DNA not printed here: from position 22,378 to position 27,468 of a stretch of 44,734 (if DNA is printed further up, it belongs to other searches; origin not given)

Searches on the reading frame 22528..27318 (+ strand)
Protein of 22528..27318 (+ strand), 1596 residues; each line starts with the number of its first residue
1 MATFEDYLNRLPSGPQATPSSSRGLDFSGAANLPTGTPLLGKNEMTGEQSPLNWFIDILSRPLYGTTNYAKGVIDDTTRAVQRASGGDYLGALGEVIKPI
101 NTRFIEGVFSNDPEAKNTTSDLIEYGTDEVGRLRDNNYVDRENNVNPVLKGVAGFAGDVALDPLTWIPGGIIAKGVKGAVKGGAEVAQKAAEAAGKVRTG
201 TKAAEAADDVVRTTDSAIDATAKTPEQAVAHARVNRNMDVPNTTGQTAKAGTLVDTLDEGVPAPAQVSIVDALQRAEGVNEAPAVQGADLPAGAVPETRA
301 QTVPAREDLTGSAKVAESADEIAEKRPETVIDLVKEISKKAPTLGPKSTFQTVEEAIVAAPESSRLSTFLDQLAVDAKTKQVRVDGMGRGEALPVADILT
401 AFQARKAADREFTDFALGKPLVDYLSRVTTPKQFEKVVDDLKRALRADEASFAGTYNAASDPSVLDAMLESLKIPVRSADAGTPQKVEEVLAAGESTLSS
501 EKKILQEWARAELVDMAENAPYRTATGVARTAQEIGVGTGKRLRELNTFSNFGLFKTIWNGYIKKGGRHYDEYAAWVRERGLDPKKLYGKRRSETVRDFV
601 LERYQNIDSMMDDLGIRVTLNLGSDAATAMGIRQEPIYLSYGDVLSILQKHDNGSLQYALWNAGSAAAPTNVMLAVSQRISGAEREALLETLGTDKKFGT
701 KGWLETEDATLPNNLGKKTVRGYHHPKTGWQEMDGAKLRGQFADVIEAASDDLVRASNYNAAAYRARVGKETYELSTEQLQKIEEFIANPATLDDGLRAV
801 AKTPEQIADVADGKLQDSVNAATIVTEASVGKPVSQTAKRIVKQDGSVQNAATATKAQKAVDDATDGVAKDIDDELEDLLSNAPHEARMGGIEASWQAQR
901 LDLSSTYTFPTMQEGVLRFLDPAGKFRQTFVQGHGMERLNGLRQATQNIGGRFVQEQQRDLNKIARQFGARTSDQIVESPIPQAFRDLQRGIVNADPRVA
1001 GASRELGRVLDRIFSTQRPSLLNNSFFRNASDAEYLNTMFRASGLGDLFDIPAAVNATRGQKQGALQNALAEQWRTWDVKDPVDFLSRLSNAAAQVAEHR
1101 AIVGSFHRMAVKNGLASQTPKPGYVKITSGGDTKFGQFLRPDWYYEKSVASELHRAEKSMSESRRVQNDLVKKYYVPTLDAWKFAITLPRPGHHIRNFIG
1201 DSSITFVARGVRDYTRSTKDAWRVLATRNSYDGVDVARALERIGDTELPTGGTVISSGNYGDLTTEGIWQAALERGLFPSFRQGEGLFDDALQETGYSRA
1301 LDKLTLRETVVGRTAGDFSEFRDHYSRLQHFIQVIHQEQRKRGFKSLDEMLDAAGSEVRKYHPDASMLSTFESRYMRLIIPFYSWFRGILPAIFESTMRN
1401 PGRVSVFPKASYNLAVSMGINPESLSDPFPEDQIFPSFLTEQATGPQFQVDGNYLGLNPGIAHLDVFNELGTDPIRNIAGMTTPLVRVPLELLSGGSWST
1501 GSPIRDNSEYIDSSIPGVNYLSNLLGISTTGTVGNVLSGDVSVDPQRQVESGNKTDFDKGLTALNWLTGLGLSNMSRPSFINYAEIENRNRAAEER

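Call 30: search_protein_families(library=phrogs, proteins=[window:22528-27318:+], max_evalue=0.001)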
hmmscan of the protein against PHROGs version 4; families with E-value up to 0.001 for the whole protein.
window:22528-27318:+ (1596 aa): 1 family
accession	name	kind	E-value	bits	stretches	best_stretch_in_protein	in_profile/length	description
phrog_36598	-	unknown function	4.4e-45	154.5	2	1317-1591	1517-1791/1803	-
